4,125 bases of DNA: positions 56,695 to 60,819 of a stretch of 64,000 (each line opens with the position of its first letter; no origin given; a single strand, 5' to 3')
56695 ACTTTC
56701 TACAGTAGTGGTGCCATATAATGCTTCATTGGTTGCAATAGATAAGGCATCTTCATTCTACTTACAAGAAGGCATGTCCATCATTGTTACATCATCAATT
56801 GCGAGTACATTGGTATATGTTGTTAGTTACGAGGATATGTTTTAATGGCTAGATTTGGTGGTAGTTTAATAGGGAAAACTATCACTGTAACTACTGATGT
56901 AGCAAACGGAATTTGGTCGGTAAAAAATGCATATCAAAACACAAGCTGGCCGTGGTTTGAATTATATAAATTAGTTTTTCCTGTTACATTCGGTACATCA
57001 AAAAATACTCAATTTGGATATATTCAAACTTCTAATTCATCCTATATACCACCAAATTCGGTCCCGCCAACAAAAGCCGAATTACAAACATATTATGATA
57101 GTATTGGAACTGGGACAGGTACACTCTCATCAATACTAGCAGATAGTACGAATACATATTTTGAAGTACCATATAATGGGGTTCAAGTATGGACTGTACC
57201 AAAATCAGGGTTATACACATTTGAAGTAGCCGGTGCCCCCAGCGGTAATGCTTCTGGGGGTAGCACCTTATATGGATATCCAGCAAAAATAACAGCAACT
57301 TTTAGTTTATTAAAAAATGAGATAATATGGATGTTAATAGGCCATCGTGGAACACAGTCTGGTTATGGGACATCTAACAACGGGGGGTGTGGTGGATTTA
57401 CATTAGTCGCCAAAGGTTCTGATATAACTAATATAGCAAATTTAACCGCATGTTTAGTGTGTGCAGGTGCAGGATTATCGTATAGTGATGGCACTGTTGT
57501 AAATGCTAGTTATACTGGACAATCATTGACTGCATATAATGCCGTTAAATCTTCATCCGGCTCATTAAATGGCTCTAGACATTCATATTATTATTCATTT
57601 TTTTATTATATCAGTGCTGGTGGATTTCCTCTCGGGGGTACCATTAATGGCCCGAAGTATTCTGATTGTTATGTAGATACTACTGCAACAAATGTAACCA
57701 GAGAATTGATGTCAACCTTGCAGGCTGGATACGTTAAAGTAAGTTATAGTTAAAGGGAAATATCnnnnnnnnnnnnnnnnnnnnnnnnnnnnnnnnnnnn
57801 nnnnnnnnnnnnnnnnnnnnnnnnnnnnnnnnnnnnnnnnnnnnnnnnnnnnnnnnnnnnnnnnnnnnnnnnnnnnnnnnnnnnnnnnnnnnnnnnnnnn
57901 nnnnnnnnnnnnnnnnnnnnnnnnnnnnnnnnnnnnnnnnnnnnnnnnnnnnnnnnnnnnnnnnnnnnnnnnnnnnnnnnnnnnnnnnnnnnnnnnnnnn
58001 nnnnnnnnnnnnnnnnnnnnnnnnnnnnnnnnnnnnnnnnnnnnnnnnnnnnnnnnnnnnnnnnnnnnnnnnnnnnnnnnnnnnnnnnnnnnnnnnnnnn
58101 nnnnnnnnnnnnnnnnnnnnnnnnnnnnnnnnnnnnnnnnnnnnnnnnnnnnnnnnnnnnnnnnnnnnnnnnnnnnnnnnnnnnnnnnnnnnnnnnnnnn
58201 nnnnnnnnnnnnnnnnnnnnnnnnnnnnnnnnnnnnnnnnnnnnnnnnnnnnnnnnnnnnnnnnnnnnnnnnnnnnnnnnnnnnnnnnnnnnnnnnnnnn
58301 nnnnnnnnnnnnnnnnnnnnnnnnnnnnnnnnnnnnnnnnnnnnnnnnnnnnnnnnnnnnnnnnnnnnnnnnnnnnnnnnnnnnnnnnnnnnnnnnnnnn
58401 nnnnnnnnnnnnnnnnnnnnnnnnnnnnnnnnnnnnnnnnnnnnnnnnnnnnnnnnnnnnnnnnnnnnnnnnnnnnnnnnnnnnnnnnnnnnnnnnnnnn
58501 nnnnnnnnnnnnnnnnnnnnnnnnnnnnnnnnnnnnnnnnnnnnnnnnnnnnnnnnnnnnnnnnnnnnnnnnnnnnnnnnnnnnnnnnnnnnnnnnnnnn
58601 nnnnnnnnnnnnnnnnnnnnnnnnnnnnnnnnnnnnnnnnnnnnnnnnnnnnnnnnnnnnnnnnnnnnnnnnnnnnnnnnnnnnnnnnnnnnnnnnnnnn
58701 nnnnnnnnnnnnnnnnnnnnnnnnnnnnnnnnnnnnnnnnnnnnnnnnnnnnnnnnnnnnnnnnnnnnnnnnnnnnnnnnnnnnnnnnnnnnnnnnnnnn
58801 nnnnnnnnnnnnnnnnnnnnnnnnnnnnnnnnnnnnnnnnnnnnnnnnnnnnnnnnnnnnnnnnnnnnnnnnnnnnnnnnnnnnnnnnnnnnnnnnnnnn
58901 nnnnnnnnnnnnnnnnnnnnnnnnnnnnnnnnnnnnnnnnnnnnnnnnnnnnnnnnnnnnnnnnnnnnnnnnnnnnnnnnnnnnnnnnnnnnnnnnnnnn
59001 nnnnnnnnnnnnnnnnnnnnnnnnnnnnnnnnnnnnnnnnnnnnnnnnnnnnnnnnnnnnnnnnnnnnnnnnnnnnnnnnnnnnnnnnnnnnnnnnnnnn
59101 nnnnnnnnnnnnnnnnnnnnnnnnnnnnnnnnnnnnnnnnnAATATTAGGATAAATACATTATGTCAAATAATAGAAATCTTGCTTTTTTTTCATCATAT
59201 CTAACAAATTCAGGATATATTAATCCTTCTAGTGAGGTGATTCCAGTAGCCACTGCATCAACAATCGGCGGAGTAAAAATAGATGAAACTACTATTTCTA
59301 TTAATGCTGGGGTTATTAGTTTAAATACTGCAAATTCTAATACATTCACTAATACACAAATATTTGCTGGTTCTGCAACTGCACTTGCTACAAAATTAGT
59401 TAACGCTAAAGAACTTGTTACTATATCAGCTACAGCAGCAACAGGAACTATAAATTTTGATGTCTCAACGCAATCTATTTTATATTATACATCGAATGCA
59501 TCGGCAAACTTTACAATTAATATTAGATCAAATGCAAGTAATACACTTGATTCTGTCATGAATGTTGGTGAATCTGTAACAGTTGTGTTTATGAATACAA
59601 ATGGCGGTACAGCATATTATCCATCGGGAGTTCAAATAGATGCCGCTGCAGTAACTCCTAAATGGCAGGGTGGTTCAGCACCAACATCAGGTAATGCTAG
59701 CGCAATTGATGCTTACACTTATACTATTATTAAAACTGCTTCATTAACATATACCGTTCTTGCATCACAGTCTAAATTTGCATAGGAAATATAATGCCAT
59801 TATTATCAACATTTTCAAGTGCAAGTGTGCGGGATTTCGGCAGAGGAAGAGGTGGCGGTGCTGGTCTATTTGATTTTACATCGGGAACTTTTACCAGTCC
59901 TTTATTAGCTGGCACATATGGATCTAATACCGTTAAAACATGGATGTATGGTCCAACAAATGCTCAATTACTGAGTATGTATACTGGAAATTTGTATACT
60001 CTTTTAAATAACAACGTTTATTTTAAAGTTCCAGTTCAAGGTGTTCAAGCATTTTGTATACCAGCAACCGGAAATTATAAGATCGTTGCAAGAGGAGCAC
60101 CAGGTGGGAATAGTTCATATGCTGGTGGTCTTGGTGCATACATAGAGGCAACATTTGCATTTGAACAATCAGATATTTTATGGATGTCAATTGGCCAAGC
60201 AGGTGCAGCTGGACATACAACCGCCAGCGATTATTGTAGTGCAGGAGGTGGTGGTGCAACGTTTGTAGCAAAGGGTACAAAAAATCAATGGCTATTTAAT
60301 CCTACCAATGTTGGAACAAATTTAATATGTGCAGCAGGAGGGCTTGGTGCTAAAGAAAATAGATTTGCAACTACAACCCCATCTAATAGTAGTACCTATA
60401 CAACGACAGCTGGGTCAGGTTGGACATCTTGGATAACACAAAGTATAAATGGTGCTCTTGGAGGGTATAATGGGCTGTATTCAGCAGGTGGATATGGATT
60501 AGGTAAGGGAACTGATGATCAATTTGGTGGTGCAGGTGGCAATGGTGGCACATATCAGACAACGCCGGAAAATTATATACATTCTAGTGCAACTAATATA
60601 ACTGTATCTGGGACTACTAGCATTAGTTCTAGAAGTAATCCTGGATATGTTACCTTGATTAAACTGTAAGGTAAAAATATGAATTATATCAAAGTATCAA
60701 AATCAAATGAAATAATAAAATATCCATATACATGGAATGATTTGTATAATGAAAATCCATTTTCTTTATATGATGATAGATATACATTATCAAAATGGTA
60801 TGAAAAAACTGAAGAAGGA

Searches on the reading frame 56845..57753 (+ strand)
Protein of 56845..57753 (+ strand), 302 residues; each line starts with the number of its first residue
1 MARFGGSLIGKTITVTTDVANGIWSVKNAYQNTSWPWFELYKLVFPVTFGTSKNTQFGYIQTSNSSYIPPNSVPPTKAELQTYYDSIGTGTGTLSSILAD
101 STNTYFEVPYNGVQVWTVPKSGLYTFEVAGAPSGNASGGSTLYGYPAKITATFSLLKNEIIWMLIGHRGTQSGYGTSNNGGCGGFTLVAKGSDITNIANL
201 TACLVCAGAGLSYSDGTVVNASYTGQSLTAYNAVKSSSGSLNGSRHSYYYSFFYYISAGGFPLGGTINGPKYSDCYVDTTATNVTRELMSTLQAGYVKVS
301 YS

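Call 13: search_protein_families(library=phrogs, max_evalue=0.00001, proteins=[window:56845-57753:+])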
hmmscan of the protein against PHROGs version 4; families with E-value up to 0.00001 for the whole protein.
window:56845-57753:+ (302 aa): 2 families
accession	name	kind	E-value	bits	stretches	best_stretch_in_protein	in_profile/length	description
phrog_22713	-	unknown function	3.2e-09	37.6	1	112-243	38-152/401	-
phrog_7388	-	unknown function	1.8e-07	31.5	1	112-266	12-159/455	-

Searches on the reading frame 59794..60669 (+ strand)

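Call 89: search_protein_families(library=pfam, max_evalue=0.0001, proteins=[window:59794-60669:+])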
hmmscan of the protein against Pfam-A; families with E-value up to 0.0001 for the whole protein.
window:59794-60669:+ (291 aa): 1 family
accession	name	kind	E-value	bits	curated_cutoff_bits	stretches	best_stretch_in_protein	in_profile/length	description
PF12810.13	ALK_LTK_GRD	-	3e-05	24.6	24.5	1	92-265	7-213/243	ALK/LTK, Glycine-rich domain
